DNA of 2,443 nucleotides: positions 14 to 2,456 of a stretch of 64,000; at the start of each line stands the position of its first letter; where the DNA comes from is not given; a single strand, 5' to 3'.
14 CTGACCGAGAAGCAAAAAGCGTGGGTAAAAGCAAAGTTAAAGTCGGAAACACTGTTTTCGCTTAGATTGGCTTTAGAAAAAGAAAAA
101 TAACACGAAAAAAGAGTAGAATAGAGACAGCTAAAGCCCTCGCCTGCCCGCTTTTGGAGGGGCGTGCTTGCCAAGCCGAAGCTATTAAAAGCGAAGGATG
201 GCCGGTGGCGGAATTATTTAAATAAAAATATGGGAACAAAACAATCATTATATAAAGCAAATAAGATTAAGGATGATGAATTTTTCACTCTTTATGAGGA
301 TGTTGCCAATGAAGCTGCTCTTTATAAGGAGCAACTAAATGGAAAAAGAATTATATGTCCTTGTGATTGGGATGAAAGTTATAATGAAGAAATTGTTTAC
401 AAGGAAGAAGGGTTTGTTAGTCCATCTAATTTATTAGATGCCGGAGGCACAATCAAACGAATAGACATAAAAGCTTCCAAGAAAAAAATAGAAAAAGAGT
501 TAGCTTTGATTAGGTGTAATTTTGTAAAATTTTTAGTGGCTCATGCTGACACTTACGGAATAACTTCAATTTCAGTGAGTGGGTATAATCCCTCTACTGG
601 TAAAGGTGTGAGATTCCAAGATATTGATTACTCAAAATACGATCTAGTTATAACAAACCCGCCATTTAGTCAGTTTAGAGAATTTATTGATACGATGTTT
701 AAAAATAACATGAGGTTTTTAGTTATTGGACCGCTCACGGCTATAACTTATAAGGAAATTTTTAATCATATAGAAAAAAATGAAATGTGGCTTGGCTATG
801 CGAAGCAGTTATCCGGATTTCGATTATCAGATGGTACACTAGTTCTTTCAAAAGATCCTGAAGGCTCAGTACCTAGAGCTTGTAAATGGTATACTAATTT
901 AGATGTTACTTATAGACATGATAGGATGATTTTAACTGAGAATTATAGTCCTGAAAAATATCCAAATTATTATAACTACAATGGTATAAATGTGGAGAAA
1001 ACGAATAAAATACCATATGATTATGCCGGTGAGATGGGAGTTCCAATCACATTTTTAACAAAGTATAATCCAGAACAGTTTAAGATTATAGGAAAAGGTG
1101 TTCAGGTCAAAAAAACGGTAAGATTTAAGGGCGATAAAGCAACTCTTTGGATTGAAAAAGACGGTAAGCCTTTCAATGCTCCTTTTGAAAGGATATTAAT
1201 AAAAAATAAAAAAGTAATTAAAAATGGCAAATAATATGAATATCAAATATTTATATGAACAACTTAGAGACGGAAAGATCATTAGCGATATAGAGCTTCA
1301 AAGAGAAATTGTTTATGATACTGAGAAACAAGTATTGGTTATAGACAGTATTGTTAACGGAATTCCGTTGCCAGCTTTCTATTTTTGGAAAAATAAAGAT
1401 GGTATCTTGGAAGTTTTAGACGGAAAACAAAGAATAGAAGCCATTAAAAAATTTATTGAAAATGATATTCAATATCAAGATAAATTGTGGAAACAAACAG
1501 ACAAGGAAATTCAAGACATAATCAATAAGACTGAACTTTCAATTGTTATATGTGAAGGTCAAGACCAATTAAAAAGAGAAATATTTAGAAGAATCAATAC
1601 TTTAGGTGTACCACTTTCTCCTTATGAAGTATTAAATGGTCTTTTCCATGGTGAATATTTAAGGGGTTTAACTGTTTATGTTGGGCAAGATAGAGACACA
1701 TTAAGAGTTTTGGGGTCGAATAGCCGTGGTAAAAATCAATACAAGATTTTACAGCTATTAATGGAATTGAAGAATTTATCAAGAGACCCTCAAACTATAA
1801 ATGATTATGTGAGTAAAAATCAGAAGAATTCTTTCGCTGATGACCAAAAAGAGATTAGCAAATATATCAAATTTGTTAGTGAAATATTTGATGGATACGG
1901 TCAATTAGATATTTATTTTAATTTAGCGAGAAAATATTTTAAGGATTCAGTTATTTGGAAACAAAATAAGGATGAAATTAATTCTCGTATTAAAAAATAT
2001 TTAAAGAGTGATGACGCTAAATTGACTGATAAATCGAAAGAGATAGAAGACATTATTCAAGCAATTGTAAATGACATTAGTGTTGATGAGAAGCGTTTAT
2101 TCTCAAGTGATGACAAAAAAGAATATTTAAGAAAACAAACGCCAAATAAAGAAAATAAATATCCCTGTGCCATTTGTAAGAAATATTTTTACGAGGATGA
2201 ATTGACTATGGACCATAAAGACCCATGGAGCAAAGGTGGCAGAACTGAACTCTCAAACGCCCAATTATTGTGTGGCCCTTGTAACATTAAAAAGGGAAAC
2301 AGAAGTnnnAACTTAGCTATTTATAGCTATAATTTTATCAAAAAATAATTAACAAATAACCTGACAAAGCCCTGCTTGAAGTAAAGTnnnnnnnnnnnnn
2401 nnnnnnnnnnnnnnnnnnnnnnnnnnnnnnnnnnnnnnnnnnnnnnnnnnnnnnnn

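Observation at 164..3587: Co-directional module: NPPF adenine methyltransferase, DUF262-HNH nuclease and a membrane alpha/beta-hydrolase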

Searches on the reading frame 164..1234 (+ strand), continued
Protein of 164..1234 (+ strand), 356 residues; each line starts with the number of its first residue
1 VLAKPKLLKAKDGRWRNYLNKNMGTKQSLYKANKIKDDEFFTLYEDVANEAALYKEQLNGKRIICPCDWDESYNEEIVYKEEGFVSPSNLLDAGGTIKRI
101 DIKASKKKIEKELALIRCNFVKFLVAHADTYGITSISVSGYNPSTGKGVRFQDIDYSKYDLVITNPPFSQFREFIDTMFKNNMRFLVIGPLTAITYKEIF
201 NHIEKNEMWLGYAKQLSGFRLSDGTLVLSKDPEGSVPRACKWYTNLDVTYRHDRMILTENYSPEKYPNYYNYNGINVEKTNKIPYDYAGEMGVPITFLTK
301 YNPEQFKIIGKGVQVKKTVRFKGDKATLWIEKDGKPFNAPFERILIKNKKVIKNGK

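Call 101: find_encoding_contigs(protein=P0222, flank=3500, max_places=2)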
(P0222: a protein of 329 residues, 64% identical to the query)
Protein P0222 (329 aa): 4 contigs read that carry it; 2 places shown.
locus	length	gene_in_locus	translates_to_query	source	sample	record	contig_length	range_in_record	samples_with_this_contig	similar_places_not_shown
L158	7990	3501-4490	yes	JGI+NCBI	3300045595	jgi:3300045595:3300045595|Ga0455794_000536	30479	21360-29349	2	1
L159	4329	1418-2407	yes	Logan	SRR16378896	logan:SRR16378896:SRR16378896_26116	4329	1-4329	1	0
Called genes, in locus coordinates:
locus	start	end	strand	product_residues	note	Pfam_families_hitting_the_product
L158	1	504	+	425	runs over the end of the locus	PF00709:Adenylsucc_synt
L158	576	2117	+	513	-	PF00117:GATase, PF07722:Peptidase_C26, PF02540:NAD_synthase, PF03054:tRNA_Me_trans (weak), PF00958:GMP_synt_C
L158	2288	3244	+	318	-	PF13102:Phage_int_SAM_5, PF00589:Phage_integrase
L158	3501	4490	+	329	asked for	PF13651:EcoRI_methylase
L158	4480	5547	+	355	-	PF03235:GmrSD_N, PF01844:HNH, PF14279:HNH_5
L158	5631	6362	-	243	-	-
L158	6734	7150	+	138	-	-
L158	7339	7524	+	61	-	-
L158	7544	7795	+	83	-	-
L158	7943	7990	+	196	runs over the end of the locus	PF01381:HTH_3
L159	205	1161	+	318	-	PF13102:Phage_int_SAM_5, PF00589:Phage_integrase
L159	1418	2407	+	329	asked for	PF13651:EcoRI_methylase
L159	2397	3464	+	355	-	PF03235:GmrSD_N, PF01844:HNH, PF14279:HNH_5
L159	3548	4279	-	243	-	-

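Call 125: search_protein_families(library=phrogs, proteins=[window:230-1231:+], max_evalue=0.00001)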
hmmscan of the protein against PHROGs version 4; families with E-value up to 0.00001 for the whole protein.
window:230-1231:+ (334 aa): 1 family
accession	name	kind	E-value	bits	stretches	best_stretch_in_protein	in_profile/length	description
phrog_799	-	other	7.4e-07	29.7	1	124-159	270-306/458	DNA methyltransferase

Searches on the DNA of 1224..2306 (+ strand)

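Call 60: search_rna_families(sources=[L027, L024, L034, L023, L016], threshold=evalue, max_evalue=1)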
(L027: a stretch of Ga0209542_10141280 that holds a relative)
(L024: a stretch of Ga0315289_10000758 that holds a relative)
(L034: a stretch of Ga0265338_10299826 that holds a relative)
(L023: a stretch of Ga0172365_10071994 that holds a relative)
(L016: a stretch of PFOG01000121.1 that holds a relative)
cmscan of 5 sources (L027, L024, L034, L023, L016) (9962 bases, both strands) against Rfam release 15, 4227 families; matches with E-value up to 1: 2.
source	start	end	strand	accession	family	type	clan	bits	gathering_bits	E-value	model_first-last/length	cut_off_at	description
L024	26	96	-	RF00005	tRNA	Gene; tRNA;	CL00001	67.8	29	2e-13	1-71/71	no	tRNA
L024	244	317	-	RF00005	tRNA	Gene; tRNA;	CL00001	65.2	29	1e-12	1-71/71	no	tRNA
